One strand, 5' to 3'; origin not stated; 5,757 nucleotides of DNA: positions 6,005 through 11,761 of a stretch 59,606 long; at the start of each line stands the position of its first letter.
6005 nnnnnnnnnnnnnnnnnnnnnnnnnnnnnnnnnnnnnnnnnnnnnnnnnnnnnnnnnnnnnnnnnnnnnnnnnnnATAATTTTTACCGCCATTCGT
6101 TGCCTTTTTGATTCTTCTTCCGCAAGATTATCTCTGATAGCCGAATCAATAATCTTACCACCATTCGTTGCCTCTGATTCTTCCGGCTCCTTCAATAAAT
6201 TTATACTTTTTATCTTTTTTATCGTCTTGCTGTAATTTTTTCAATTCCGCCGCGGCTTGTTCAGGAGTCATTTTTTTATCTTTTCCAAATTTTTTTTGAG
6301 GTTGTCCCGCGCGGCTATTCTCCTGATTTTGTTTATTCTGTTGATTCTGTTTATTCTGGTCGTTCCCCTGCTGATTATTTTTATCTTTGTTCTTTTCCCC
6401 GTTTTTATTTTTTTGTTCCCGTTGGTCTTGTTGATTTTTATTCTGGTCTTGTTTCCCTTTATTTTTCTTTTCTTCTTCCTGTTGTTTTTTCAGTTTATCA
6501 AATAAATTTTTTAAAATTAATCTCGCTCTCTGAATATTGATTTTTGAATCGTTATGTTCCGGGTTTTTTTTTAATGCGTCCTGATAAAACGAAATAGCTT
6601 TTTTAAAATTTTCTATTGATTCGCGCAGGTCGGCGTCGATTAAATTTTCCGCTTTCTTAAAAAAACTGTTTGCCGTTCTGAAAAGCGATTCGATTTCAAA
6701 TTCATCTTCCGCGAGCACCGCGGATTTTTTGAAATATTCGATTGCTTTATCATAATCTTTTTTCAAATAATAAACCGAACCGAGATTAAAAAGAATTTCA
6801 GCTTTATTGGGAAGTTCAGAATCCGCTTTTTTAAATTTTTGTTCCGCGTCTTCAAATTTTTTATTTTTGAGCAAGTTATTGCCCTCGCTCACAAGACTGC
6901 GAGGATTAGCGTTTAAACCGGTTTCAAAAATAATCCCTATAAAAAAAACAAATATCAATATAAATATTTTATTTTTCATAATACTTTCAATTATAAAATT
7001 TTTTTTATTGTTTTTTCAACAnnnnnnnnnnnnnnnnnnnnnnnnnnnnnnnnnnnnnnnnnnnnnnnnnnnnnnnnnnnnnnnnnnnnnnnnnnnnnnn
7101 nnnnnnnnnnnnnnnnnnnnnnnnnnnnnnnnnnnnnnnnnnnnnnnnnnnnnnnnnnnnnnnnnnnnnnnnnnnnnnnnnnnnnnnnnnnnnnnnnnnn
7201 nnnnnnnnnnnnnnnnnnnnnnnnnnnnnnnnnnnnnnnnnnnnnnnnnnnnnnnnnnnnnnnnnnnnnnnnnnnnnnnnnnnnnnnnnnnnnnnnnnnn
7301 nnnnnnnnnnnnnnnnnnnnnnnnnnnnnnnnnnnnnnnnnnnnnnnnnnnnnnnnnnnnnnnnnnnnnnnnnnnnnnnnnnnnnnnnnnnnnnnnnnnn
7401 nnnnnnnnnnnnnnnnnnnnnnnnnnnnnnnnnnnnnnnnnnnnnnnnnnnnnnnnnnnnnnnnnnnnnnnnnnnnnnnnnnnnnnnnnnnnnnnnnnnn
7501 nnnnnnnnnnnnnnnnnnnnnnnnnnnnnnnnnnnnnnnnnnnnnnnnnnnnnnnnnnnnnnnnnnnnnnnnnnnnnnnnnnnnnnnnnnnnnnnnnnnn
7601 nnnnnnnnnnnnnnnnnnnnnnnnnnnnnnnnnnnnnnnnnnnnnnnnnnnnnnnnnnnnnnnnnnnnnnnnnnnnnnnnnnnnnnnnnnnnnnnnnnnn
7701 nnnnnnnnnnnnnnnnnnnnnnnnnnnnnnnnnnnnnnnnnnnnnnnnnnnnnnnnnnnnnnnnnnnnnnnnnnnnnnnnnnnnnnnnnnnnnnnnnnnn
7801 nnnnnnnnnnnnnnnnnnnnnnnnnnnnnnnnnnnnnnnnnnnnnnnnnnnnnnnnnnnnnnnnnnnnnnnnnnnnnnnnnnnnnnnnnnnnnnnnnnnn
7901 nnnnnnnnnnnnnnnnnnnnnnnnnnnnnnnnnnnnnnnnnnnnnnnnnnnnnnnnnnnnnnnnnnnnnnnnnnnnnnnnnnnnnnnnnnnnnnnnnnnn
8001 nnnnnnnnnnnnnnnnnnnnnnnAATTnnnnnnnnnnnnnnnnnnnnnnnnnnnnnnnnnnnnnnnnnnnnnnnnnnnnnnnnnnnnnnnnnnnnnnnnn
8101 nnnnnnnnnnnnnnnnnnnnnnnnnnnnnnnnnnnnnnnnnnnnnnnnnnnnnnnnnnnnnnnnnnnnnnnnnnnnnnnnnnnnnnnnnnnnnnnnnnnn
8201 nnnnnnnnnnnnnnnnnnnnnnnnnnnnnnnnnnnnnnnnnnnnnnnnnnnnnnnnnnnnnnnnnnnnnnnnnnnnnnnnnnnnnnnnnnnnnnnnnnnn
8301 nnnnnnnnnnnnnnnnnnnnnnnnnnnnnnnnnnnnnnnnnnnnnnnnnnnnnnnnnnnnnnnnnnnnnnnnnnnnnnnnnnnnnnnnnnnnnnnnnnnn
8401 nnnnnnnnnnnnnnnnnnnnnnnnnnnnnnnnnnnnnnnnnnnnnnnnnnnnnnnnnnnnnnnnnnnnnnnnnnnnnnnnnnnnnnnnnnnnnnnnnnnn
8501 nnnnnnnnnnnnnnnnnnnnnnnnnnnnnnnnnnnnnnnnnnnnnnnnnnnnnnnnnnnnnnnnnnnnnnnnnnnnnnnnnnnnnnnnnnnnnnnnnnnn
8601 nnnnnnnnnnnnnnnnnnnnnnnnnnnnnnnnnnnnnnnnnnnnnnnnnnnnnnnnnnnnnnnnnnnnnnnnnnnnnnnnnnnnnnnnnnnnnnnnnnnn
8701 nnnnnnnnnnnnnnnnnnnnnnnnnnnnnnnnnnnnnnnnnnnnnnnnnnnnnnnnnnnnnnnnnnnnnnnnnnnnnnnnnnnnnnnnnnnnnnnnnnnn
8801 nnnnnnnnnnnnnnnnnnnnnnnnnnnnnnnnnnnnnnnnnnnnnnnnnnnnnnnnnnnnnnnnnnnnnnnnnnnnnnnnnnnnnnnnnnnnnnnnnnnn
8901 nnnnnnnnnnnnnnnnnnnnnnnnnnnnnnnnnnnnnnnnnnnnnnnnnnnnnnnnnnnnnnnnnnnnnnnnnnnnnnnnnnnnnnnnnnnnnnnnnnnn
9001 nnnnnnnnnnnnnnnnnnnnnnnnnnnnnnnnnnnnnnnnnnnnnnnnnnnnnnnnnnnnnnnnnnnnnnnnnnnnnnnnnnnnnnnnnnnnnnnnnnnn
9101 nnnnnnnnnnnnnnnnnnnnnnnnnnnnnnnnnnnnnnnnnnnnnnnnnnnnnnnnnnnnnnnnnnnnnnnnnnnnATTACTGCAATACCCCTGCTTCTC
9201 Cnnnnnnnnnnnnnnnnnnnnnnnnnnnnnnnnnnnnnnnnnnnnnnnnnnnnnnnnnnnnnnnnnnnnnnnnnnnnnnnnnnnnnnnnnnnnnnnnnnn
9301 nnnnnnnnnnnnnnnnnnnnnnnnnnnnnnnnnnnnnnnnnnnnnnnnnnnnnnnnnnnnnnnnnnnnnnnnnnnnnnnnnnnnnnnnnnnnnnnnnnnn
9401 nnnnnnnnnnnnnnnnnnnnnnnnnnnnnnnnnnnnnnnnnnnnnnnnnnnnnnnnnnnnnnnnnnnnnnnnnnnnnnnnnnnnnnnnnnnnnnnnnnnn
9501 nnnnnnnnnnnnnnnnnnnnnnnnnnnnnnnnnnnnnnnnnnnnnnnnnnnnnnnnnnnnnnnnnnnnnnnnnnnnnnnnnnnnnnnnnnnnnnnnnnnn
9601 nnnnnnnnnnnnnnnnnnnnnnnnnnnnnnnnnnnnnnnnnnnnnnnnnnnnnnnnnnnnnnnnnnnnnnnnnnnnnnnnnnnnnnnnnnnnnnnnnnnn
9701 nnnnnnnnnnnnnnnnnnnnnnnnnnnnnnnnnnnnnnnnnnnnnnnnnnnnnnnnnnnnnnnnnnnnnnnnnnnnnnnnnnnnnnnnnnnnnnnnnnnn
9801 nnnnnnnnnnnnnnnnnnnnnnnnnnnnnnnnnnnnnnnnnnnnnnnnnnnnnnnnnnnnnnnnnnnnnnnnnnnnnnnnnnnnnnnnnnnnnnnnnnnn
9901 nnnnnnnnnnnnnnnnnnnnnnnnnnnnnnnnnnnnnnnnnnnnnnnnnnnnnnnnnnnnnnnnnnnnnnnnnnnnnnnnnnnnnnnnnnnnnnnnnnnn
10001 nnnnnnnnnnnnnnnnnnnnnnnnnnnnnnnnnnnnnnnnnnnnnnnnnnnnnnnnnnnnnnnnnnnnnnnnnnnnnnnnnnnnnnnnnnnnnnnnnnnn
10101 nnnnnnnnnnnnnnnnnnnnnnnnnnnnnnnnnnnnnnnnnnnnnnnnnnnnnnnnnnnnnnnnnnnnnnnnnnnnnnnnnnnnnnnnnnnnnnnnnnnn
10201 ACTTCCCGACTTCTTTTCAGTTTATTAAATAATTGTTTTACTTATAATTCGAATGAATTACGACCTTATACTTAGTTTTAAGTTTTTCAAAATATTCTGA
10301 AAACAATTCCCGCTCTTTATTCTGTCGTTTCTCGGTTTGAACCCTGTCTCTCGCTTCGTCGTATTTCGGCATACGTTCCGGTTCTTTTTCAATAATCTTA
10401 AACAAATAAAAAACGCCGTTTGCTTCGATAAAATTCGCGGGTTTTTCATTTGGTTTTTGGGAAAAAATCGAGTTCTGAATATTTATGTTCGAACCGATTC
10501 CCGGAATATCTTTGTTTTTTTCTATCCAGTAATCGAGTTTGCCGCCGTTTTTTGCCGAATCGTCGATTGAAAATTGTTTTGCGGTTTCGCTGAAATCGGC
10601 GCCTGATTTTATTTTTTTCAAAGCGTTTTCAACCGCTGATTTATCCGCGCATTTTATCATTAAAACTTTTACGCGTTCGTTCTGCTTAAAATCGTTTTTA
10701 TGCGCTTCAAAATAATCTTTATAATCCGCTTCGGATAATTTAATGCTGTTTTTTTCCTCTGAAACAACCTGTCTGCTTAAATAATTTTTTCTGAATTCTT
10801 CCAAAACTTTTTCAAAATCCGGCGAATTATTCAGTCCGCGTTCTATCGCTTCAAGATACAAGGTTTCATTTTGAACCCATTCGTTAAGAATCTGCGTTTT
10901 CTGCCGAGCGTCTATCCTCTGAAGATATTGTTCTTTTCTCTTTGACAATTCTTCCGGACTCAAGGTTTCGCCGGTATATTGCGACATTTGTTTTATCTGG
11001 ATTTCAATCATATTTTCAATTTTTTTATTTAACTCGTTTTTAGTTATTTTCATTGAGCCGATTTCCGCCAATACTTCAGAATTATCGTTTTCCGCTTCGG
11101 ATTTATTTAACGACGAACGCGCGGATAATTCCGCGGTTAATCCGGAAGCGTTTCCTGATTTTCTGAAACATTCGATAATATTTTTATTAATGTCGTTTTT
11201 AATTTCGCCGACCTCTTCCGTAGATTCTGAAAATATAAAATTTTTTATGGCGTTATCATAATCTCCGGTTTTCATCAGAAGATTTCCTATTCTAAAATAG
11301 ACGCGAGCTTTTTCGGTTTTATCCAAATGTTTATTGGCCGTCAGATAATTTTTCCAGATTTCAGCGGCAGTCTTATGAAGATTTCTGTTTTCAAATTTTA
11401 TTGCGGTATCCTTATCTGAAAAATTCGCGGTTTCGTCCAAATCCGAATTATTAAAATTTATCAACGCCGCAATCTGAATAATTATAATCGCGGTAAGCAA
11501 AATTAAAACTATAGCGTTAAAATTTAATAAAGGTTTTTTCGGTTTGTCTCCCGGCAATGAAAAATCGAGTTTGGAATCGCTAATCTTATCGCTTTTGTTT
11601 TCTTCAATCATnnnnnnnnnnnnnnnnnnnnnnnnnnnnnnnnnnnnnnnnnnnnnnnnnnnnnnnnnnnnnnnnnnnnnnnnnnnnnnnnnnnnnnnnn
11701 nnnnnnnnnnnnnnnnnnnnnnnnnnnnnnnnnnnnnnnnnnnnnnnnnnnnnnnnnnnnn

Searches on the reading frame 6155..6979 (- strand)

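Call 46: search_protein_families(library=pfam, proteins=[window:6155-6979:-], max_evalue=0.001)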
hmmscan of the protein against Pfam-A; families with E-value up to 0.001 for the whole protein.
window:6155-6979:- (274 aa): 14 families
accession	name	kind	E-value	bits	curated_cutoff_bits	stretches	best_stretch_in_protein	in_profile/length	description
PF07719.23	TPR_2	-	7.1e-16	57.4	27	1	60-91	1-32/34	Tetratricopeptide repeat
PF00515.34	TPR_1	-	1.3e-14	53.8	27.8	1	60-86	1-27/34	Tetratricopeptide repeat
PF13424.12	TPR_12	-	2.4e-13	50.5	30.1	2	60-133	3-76/77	Tetratricopeptide repeat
PF14559.12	TPR_19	-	7.1e-10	39.5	25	1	36-84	1-49/68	Tetratricopeptide repeat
PF13181.12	TPR_8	-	2.7e-09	36.9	25.7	1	60-86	1-27/34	Tetratricopeptide repeat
PF13432.12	TPR_16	-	2.9e-09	37.6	32.7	1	32-87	3-58/65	Tetratricopeptide repeat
PF13176.12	TPR_7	-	8.9e-09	35.2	27.9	1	63-93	2-32/36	Tetratricopeptide repeat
PF13174.12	TPR_6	-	1.3e-06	29.1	26.3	0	63-85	3-25/33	Tetratricopeptide repeat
PF13428.12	TPR_14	-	7.5e-06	26.6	23.5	0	116-143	8-35/44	Tetratricopeptide repeat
PF13431.12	TPR_17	-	4.5e-05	23.8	24.4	0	57-81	10-34/34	Tetratricopeptide repeat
PF13414.12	TPR_11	-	0.00017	21.6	26.8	0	33-72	1-40/42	TPR repeat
PF07720.18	TPR_3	-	0.00027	21.4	20.7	1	63-90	4-31/34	Tetratricopeptide repeat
PF23300.3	HEAT_Nup120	-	0.00041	20.7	29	0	59-163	25-115/170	Nucleoporin Nup120, HEAT repeats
PF13374.12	TPR_10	-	0.00092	19.6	27.5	0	65-92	7-34/42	Tetratricopeptide repeat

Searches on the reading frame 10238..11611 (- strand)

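Call 52: search_protein_families(library=ncbifam, proteins=[window:10238-11611:-], max_evalue=1e-10)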
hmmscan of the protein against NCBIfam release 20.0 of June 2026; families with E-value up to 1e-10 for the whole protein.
window:10238-11611:- (457 aa): 2 families
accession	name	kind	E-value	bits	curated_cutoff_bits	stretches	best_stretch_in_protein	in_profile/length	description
NF008054.0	PRK10788.1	equivalog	7.4e-15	54.7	493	1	171-438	129-387/626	peptidylprolyl isomerase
NF000809.0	PRK00059.1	equivalog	4.4e-12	46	303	0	271-453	153-331/336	peptidylprolyl isomerase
